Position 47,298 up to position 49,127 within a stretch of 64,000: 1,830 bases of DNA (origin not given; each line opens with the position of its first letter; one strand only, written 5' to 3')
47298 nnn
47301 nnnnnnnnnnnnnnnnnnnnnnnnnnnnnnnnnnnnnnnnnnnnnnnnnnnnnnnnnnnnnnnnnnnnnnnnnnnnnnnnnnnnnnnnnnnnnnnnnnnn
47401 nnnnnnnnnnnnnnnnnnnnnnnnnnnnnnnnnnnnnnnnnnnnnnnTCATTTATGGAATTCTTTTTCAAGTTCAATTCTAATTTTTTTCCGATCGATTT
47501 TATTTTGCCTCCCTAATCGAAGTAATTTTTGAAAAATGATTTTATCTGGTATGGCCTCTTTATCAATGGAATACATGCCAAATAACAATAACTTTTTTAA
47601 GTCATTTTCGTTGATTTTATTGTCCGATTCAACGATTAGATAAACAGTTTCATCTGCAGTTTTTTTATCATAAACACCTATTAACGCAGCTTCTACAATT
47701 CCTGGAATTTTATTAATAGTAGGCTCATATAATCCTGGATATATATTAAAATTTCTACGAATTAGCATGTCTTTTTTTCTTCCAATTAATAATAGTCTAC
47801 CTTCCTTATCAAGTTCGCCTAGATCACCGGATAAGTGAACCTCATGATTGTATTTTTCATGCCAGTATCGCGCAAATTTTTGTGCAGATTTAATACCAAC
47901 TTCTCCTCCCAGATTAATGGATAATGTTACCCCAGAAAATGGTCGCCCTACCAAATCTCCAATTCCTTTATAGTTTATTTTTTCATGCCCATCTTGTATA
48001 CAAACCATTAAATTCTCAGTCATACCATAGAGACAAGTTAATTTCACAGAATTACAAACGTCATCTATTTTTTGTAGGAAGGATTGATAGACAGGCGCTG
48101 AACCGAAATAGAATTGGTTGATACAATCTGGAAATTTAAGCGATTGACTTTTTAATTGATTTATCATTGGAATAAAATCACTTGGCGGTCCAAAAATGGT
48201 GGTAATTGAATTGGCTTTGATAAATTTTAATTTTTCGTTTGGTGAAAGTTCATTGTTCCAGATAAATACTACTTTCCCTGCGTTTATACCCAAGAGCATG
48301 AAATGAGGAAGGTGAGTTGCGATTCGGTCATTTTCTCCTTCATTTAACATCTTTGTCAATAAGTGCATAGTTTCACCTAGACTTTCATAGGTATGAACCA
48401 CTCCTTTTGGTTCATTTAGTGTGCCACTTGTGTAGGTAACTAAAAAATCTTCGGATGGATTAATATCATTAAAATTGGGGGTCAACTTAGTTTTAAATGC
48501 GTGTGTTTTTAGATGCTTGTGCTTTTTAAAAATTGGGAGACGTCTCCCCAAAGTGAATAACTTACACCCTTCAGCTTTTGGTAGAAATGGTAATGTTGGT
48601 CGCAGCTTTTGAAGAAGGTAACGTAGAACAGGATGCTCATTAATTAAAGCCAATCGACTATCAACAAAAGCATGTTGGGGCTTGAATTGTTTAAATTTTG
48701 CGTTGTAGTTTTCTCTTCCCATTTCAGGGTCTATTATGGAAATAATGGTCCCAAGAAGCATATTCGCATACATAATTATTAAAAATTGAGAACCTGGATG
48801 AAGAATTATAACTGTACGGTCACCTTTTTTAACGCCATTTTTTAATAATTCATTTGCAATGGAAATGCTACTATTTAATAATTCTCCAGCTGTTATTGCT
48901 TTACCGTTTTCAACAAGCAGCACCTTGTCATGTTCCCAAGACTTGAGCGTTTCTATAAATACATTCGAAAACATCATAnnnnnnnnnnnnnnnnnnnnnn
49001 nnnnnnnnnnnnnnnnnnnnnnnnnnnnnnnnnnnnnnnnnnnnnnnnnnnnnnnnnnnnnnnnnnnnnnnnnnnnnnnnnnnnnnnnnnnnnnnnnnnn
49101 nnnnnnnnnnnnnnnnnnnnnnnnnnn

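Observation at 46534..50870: Translationally coupled diiron oxygenase / KAS III thiolase / ANL adenylase / extended-SDR operon: OleA-OleC-OleD-like logic without OleB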

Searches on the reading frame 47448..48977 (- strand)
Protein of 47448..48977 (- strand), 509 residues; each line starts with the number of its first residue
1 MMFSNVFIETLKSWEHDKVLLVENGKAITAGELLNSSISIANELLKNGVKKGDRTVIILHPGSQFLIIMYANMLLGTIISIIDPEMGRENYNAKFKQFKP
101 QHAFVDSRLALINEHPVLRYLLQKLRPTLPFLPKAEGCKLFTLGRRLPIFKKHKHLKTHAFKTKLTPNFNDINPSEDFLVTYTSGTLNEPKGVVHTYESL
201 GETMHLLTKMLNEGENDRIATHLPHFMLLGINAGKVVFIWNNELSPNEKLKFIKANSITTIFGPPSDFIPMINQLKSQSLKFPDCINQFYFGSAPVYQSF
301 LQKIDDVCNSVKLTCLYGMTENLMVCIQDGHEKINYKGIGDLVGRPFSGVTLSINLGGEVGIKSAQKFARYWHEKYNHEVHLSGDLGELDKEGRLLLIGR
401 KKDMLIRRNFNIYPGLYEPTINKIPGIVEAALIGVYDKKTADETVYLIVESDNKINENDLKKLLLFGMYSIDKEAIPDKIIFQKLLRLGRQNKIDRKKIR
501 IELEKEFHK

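Call 3: search_protein_families(library=pfam, proteins=[window:47448-48977:-])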
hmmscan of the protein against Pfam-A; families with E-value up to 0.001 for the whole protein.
window:47448-48977:- (509 aa): 1 family
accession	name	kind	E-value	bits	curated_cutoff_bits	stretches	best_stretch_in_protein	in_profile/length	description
PF00501.34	AMP-binding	-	1.9e-31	109.7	29.9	1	16-354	9-355/384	AMP-binding enzyme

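Call 4: search_protein_families(library=ncbifam, proteins=[window:47448-48977:-])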
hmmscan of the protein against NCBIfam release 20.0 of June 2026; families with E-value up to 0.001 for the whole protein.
window:47448-48977:- (509 aa): 94 families (the best 25 are shown)
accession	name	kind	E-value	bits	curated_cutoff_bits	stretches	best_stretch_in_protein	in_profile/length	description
NF006754.0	PRK09274.1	equivalog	3.1e-44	151.1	478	2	28-354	42-366/555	fatty acid CoA ligase family protein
NF004837.0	PRK06187.1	subfamily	6.4e-43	146.8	476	1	14-505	20-524/531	long-chain-fatty-acid--CoA ligase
NF005307.0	PRK06839.1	equivalog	4.2e-30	104.8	748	1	7-498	7-488/496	o-succinylbenzoate--CoA ligase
NF005702.0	PRK07514.1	subfamily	4.9e-30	104.3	558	1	165-486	145-483/506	malonyl-CoA synthase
TIGR01923.1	menE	equivalog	2.5e-29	102.4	330.15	1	33-499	5-442/442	o-succinylbenzoate--CoA ligase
NF009233.0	PRK12583.1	subfamily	1.6e-28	99.5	832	1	15-484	33-531/558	fatty acid CoA ligase family protein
NF005801.1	PRK07656.1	equivalog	2.3e-28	99.1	657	1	17-462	16-465/500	FadD3 family acyl-CoA ligase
NF002966.0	PRK03640.1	equivalog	1.7e-27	96.2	556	1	173-504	139-481/483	o-succinylbenzoate--CoA ligase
NF006181.0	PRK08314.1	subfamily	5.5e-26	90.9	705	1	17-483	39-534/563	long-chain-fatty-acid--CoA ligase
NF006182.0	PRK08316.1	subfamily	6.9e-26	90.8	663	1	16-505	25-519/523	fatty acyl-CoA synthetase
NF045786.1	OlefBLtnSynXan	equivalog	5.1e-25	87.9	900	2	25-348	35-349/544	olefin beta-lactone synthetase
TIGR03098.1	ligase_PEP_1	hypoth_equivalog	2e-24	86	592.35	2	15-322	13-314/517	acyl-CoA ligase (AMP-forming), exosortase A system-associated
NF004114.0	PRK05605.1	equivalog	2.7e-24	85.4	766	1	9-506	42-572/575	long-chain-fatty-acid--CoA ligase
NF005676.0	PRK07470.1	equivalog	5.9e-23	81.3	774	1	182-505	183-531/544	acyl-CoA synthetase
NF005857.1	PRK07786.1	exception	1.3e-22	80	733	1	167-464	158-476/513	fatty-acid--CoA ligase FadD5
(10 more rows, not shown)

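Call 9: search_solved_structures(query=window:47448-48977:-, max_evalue=0.001)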
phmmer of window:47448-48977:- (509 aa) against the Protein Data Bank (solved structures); distinct sequences matched with E-value up to 0.001: 114 (the best 60 are shown).
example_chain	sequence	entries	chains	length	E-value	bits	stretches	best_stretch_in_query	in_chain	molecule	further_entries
3r44_A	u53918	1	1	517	1.3e-22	83.3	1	176-495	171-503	fatty acyl CoA synthetase FADD13 (FATTY-ACYL-CoA SYNTHETASE)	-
4fuq_A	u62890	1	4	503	1.3e-17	66.8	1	179-505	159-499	Malonyl CoA synthetase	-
5buq_A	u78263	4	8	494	2e-17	66.2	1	180-452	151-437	2-succinylbenzoate--CoA ligase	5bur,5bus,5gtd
4gxq_A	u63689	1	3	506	2e-17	66.2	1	179-497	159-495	Malonyl CoA synthetase, Benzoate-CoA ligase Chimeric protein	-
5x8f_A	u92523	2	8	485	3.4e-17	65.4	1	180-449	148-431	2-succinylbenzoate--CoA ligase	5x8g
4fut_A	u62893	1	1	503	5.4e-17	64.8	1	179-496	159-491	Malonyl CoA synthetase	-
4gxr_A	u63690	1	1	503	2.2e-16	62.8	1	179-493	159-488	Malonyl CoA synthetase, Benzoate-CoA ligase Chimeric protein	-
8r2q_A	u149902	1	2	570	6.4e-16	61.3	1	174-463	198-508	Probable fatty-acid-CoA ligase FadD5 (Fatty-acid-CoA synthetase) (Fatty-acid-CoA synthase)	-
8r2r_A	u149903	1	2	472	1.5e-11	46.9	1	174-421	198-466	Probable fatty-acid-CoA ligase FadD5 (Fatty-acid-CoA synthetase) (Fatty-acid-CoA synthase)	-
8pyy_A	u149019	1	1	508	1.8e-11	46.5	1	344-463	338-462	Fatty-acyl-CoA synthase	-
8ppp_A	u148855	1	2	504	1.9e-11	46.5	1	344-463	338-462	Fatty-acyl-CoA synthase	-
8pyx_A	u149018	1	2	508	2e-11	46.5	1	344-463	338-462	Fatty-acyl-CoA synthase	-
6sq8_A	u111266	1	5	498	2.8e-11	46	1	174-500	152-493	Fatty acid CoA ligase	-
8weu_A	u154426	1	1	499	2.9e-11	45.9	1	178-451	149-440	Fatty-acyl-CoA synthase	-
8wev_A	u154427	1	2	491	3.9e-11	45.5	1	178-449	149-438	Feruloyl-CoA Synthetase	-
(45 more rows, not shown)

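Call 42: search_protein_families(library=ncbifam, alignment_id=A2, max_evalue=1e-10)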
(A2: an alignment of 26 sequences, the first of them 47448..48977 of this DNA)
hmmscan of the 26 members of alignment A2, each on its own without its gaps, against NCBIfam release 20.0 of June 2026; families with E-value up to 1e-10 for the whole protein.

A. member 1, window:47448-48977:- (509 aa): 63 families (the best 25 are shown)
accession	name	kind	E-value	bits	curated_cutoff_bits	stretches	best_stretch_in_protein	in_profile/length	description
NF006754.0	PRK09274.1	equivalog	3.1e-44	151.1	478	2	28-354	42-366/555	fatty acid CoA ligase family protein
NF004837.0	PRK06187.1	subfamily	6.4e-43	146.8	476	1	14-505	20-524/531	long-chain-fatty-acid--CoA ligase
NF005307.0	PRK06839.1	equivalog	4.2e-30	104.8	748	1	7-498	7-488/496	o-succinylbenzoate--CoA ligase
NF005702.0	PRK07514.1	subfamily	4.9e-30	104.3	558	1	165-486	145-483/506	malonyl-CoA synthase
TIGR01923.1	menE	equivalog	2.5e-29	102.4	330.15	1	33-499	5-442/442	o-succinylbenzoate--CoA ligase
NF009233.0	PRK12583.1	subfamily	1.6e-28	99.5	832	1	15-484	33-531/558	fatty acid CoA ligase family protein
NF005801.1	PRK07656.1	equivalog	2.3e-28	99.1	657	1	17-462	16-465/500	FadD3 family acyl-CoA ligase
NF002966.0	PRK03640.1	equivalog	1.7e-27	96.2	556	1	173-504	139-481/483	o-succinylbenzoate--CoA ligase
NF006181.0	PRK08314.1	subfamily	5.5e-26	90.9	705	1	17-483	39-534/563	long-chain-fatty-acid--CoA ligase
NF006182.0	PRK08316.1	subfamily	6.9e-26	90.8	663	1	16-505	25-519/523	fatty acyl-CoA synthetase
NF045786.1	OlefBLtnSynXan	equivalog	5.1e-25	87.9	900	1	25-348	35-349/544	olefin beta-lactone synthetase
TIGR03098.1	ligase_PEP_1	hypoth_equivalog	2e-24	86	592.35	1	15-322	13-314/517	acyl-CoA ligase (AMP-forming), exosortase A system-associated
NF004114.0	PRK05605.1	equivalog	2.7e-24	85.4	766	1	9-506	42-572/575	long-chain-fatty-acid--CoA ligase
NF005676.0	PRK07470.1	equivalog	5.9e-23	81.3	774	1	182-505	183-531/544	acyl-CoA synthetase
NF005857.1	PRK07786.1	exception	1.3e-22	80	733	1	167-464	158-476/513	fatty-acid--CoA ligase FadD5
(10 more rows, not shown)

B. families by the number of members that match (of 26 scanned): 81 families (the first 25 are shown)
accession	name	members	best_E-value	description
NF006754.0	PRK09274.1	26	1.1e-52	fatty acid CoA ligase family protein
NF004837.0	PRK06187.1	26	1.9e-44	long-chain-fatty-acid--CoA ligase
TIGR01923.1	menE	26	2.2e-38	o-succinylbenzoate--CoA ligase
NF005801.1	PRK07656.1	26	4.4e-38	FadD3 family acyl-CoA ligase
NF002966.0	PRK03640.1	26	4.7e-34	o-succinylbenzoate--CoA ligase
NF005702.0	PRK07514.1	26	7.7e-33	malonyl-CoA synthase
NF006182.0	PRK08316.1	26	2.6e-32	fatty acyl-CoA synthetase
NF005307.0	PRK06839.1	26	3.5e-31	o-succinylbenzoate--CoA ligase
NF045786.1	OlefBLtnSynXan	26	4.1e-31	olefin beta-lactone synthetase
NF052269.1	Staph_lig_FadD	26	4.9e-30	long-chain-fatty-acid--CoA ligase FadD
NF005676.0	PRK07470.1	26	1.3e-29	acyl-CoA synthetase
NF009233.0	PRK12583.1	26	5.8e-29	fatty acid CoA ligase family protein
NF006181.0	PRK08314.1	26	8.6e-29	long-chain-fatty-acid--CoA ligase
NF009071.0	PRK12406.1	26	3e-28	acyl-CoA synthetase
NF004114.0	PRK05605.1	26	4.9e-28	long-chain-fatty-acid--CoA ligase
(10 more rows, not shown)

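Call 45: search_dna_similar(query=window:47448-48977:-, collection=plasmids, mode=protein, max_rows=30, max_evalue=1e-10)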
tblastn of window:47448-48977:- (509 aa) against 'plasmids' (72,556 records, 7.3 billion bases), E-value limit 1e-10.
Records with a match: 759; places in all: 906; records where one place covers at least 80% of the query: 632.
Best place of each record, by identity: <60% 759.
By first word of the organism name: Sinorhizobium 136; Rhizobium 72; Pseudosulfitobacter 59; Rhodococcus 55; Paracoccus 30; Clostridium 30; Azospirillum 26; Sphingobium 26; Streptomyces 22; Roseomonas 12; and 114 more.
By predicted mobility (MOB-suite, as given by PLSDB): non-mobilizable 432; mobilizable 173; conjugative 154.
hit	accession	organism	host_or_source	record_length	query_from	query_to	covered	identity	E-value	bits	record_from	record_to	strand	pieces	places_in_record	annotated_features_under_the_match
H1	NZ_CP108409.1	Kitasatospora sp. NBC_01300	-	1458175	28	509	95%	26.4%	5e-35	147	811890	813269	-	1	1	record has no annotation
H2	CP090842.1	Streptomyces viridifaciens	Whole organism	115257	28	509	95%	25.7%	9e-34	143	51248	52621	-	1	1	acyl--CoA ligase | cytochrome P450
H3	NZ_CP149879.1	Sinorhizobium medicae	Medicago sativa,Cell Culture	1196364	2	500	98%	24.7%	7e-21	104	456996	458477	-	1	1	record has no annotation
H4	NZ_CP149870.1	Sinorhizobium medicae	Melilotus albus,Cell Culture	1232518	2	500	98%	24.7%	1e-20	103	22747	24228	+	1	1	record has no annotation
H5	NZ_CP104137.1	Sinorhizobium sp. C101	Phaseolus vulgaris,cell ...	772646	1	500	98%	24.5%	2e-20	103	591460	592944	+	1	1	malonyl-CoA synthase | malonyl-CoA decarboxylase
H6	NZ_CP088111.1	Sinorhizobium medicae WSM1115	cell culture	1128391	2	500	98%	24.5%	7e-20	101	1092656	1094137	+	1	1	record has no annotation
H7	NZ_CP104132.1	Sinorhizobium sp. K101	Phaseolus vulgaris,cell ...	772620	1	500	98%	24.2%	1e-20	103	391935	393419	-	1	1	malonyl-CoA synthase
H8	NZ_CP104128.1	Sinorhizobium sp. M103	Phaseolus vulgaris,cell ...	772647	1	500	98%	24.2%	1e-20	103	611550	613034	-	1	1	malonyl-CoA synthase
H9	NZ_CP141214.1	Sinorhizobium meliloti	alfalfa,Isolate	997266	2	500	98%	24.2%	1e-20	103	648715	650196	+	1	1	malonyl-CoA synthase | malonyl-CoA decarboxylase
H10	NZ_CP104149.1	Sinorhizobium medicae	Trigonella foenum-graecum,cell culture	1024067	2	500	98%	24.2%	7e-21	104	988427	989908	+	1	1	record has no annotation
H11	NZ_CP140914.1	Sinorhizobium medicae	Medicago lupulina,whole organism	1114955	2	500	98%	24.2%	1e-20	103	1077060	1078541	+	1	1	record has no annotation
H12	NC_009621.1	Sinorhizobium medicae WSM419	-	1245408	2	500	98%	24.2%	2e-20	102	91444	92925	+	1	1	record has no annotation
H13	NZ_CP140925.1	Sinorhizobium medicae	Medicago lupulina,whole organism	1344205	2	500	98%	24.2%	3e-20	102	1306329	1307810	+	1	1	record has no annotation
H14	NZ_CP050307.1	Rhizobium lusitanum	Oxytropis pumilio,cell culture,root ...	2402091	1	509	100%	23.7%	7e-20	101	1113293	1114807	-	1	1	none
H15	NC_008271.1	Rhodococcus jostii RHA1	-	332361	5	500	97%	24.2%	2e-18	97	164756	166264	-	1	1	acyl-CoA synthetase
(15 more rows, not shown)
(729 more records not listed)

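Call 55: list_cluster_members(proteins=[L085:8156-9037:+, L085:10076-11572:+, L085:11569-12558:+, L085:12569-13405:+, L085:13383-14036:+, window:47448-48977:-, window:46534-47451:-, window:48979-49968:-])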
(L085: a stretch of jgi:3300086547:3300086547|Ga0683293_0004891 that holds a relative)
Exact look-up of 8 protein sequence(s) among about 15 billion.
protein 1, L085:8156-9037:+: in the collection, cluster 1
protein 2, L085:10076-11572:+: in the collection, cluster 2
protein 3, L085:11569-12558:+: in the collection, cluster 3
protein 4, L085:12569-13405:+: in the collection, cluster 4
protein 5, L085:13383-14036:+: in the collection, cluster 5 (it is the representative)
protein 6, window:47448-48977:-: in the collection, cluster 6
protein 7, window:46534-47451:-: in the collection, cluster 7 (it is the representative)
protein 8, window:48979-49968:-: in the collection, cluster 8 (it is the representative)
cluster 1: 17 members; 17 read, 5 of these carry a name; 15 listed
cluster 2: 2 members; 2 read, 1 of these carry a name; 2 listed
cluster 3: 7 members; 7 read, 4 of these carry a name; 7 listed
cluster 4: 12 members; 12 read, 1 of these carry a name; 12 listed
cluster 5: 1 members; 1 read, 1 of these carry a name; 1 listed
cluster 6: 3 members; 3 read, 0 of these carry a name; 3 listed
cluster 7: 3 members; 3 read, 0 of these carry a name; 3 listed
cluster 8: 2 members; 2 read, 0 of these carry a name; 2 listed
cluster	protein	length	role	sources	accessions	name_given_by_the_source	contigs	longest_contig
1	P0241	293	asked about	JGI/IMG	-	P-aminobenzoate N-oxygenase AurF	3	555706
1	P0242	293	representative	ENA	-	-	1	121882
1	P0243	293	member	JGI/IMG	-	hypothetical protein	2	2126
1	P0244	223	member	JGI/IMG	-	hypothetical protein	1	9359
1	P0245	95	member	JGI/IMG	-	hypothetical protein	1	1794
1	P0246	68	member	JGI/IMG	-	hypothetical protein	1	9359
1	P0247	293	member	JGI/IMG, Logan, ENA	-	-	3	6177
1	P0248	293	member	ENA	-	-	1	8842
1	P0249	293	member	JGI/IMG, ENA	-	-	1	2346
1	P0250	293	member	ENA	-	-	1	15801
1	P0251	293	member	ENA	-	-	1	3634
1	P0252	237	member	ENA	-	-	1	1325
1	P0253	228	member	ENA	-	-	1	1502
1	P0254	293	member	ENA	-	-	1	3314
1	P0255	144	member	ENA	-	-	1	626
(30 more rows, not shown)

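Call 60: get_annotated_region(hit=H2, flank=8000)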
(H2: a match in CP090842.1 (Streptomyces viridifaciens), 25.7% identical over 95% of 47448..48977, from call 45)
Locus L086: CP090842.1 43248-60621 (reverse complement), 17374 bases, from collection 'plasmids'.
description: Streptomyces viridifaciens strain DSM 40239 plasmid pKVP2, complete sequence
organism: Streptomyces viridifaciens (NCBI taxid 48665)
taxonomy: Bacteria; Actinomycetota; Actinomycetes; Kitasatosporales; Streptomycetaceae; Streptomyces; Streptomyces viridifaciens
host: -; source: Whole organism; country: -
typing (MOB-suite, as given by PLSDB): non-mobilizable
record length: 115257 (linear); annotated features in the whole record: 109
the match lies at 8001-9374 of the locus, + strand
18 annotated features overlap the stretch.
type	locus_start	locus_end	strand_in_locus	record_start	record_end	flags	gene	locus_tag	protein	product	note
CDS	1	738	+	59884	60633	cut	-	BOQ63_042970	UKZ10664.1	helix-turn-helix transcriptional regulator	-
CDS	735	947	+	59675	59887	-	-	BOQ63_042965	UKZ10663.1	DUF397 domain-containing protein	-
CDS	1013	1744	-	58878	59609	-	-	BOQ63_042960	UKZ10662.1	polysaccharide lyase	-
CDS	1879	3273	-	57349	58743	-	-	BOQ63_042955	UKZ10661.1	nitrate reductase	-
CDS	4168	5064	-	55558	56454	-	-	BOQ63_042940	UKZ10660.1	PIG-L family deacetylase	-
CDS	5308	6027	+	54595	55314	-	-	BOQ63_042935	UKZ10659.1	ricin-type beta-trefoil lectin domain protein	-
CDS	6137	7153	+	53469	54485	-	-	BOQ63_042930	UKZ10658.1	ketoacyl-ACP synthase III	-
CDS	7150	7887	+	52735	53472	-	-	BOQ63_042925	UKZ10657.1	glycosyltransferase family 2 protein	-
CDS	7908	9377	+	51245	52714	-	-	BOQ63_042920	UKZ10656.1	acyl--CoA ligase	-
CDS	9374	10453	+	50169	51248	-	-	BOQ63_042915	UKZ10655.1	cytochrome P450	-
CDS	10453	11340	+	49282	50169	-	-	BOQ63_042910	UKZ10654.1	NAD(P)-dependent oxidoreductase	-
CDS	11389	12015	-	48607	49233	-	-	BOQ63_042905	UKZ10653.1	hypothetical protein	-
CDS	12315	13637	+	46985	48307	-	-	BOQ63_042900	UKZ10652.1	3-hydroxyacyl-CoA dehydrogenase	-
CDS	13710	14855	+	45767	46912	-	-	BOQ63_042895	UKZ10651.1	RNA-binding protein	-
CDS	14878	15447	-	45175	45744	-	-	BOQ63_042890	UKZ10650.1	MarR family transcriptional regulator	-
CDS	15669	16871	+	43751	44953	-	-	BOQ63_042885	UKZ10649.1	cytochrome P450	-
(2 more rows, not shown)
